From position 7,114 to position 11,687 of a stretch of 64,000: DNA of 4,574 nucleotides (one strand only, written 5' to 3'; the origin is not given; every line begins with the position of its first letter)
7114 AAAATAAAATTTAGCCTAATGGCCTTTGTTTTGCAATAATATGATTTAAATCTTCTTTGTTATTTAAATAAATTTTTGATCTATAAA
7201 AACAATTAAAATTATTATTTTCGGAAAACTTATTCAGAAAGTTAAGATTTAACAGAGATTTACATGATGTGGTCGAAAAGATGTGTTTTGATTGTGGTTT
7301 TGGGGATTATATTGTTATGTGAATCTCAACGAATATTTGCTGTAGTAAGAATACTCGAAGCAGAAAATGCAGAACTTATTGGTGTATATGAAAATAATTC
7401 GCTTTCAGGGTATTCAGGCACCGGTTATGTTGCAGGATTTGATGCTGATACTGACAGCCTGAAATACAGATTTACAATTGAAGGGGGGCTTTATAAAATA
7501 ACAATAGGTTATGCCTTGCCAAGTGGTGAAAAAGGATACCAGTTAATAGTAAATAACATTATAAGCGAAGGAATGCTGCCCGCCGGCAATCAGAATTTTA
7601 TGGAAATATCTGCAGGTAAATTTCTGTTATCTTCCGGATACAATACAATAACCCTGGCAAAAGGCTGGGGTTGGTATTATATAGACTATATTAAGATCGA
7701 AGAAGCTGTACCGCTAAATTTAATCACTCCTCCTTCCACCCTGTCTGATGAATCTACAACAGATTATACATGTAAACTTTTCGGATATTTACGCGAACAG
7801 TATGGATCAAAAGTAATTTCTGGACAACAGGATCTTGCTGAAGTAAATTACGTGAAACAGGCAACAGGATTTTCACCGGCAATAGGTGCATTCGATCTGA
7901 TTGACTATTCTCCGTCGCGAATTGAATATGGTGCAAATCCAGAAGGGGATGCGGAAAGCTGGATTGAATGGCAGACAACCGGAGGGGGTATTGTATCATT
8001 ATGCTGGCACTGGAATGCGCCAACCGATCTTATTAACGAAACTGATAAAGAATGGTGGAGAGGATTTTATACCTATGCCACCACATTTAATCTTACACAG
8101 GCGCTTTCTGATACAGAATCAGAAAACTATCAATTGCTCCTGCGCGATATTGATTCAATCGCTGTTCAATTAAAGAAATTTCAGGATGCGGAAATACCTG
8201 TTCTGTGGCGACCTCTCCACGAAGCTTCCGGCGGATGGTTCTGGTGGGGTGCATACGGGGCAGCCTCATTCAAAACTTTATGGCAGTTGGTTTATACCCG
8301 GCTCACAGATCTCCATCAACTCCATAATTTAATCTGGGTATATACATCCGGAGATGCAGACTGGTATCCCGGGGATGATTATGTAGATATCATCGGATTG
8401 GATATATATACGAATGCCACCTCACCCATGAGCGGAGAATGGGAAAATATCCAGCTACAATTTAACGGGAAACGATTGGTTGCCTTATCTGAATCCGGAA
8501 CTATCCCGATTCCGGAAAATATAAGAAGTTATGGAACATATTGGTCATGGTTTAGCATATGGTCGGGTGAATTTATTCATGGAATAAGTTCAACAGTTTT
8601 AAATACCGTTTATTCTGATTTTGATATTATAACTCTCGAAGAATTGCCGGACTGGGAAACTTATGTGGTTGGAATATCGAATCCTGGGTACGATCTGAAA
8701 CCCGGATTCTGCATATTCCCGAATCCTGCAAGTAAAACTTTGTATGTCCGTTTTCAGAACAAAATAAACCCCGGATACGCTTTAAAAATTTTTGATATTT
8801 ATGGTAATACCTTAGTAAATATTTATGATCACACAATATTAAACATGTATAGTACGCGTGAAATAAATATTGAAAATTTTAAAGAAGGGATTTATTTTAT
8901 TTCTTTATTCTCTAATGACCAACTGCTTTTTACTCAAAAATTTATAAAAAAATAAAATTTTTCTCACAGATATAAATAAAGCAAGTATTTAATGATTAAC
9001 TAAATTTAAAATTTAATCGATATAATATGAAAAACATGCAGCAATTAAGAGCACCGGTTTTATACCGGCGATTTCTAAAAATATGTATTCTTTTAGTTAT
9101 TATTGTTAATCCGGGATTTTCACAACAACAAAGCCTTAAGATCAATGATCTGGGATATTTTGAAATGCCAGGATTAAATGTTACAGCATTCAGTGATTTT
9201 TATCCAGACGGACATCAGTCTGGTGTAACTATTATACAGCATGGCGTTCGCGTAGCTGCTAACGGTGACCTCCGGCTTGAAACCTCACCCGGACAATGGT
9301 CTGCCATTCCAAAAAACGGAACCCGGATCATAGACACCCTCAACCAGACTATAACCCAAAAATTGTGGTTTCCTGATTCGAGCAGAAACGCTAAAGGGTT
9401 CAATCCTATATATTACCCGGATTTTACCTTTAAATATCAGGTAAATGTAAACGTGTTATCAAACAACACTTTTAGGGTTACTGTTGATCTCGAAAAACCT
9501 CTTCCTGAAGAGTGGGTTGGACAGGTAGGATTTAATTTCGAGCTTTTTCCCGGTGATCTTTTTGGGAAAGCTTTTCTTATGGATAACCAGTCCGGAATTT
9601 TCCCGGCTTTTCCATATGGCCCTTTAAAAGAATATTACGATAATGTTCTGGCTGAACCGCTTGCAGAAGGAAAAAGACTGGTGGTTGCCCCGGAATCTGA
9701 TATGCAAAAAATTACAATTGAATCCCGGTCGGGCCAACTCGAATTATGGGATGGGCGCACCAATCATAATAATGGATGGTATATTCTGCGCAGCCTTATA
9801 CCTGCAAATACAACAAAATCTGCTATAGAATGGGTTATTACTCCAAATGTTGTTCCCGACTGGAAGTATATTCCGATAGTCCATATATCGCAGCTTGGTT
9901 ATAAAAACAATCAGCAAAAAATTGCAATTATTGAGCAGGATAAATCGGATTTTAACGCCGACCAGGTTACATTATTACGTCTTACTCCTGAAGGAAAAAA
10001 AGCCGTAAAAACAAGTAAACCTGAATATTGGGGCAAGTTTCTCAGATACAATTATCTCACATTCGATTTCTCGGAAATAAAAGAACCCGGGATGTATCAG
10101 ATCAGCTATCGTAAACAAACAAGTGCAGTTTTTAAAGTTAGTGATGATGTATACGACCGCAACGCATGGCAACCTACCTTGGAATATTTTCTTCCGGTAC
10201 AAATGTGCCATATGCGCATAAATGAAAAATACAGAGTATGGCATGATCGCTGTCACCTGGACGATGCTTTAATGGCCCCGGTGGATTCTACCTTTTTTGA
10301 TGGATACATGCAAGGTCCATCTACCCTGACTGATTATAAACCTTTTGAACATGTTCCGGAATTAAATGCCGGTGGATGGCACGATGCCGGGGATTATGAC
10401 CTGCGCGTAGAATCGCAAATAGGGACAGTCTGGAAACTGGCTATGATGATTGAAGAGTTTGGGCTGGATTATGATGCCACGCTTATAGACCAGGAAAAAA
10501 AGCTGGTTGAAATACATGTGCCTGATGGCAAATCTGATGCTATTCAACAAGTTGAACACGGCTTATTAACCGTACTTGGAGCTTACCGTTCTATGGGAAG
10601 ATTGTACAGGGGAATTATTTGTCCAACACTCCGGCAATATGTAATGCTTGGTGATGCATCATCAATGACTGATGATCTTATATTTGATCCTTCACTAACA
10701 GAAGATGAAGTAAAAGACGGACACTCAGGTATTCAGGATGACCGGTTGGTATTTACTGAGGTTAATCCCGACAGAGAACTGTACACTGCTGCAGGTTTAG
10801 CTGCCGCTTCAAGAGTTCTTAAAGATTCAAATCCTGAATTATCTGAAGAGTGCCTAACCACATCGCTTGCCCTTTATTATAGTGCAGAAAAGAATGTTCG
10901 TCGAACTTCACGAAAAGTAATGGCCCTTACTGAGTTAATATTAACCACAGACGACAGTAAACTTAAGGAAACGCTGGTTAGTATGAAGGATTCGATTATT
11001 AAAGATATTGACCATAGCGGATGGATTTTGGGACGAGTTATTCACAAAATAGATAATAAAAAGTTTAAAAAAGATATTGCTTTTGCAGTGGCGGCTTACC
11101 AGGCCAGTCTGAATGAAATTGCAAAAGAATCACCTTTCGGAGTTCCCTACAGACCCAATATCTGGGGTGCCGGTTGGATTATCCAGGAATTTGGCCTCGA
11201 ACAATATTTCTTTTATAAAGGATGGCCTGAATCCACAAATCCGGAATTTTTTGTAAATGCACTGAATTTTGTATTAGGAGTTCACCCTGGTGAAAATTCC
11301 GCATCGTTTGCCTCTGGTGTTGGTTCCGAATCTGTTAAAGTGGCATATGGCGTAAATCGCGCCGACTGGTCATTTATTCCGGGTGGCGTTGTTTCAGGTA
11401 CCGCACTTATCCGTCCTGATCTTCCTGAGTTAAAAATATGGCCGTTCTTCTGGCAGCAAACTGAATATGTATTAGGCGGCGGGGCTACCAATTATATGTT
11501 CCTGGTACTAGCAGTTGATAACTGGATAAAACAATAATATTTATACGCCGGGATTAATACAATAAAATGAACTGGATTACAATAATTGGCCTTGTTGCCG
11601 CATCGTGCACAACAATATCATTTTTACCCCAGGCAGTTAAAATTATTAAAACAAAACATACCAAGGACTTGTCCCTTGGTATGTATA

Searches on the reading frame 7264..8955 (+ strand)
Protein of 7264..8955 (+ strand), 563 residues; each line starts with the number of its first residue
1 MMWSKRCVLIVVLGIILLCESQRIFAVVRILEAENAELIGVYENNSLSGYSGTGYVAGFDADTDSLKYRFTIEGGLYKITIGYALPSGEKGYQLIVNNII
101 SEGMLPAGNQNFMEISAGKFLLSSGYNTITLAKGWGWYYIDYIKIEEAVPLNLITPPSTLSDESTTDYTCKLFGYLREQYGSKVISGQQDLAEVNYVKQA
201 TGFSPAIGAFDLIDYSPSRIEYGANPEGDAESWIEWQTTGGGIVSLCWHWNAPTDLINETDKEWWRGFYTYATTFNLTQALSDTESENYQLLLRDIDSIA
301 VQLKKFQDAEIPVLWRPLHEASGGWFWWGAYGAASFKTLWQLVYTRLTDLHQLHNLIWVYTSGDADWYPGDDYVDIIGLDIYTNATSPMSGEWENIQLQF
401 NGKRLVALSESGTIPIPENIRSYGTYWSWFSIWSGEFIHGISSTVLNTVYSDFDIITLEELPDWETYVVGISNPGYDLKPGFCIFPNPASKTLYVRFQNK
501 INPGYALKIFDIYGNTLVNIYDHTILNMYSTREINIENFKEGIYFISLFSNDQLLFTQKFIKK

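Call 38: search_protein_families(library=pfam, proteins=[window:7264-8955:+], max_evalue=0.00001)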
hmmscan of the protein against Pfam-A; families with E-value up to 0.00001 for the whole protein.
window:7264-8955:+ (563 aa): 3 families
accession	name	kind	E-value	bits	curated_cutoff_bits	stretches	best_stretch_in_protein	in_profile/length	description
PF02156.21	Glyco_hydro_26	-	1.1e-71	242.2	20.2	1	165-437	5-285/311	Glycosyl hydrolase family 26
PF16990.11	CBM_35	-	3.6e-20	72.9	28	1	31-146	3-119/121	Carbohydrate binding module (family 35)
PF18962.6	Por_Secre_tail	-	1.4e-11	45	27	1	484-561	1-74/75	Secretion system C-terminal sorting domain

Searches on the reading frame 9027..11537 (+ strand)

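Call 38: search_protein_families(library=pfam, proteins=[window:9027-11537:+], max_evalue=0.00001)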
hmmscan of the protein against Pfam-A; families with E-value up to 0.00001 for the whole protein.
window:9027-11537:+ (836 aa): 2 families
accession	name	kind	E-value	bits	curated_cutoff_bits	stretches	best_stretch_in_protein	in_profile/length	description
PF00759.25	Glyco_hydro_9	-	2e-12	47.6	27.7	1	401-625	25-194/444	Glycosyl hydrolase family 9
PF02927.20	CelD_N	-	4.1e-08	34.3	24.6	1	285-365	6-85/86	Cellulase N-terminal ig-like domain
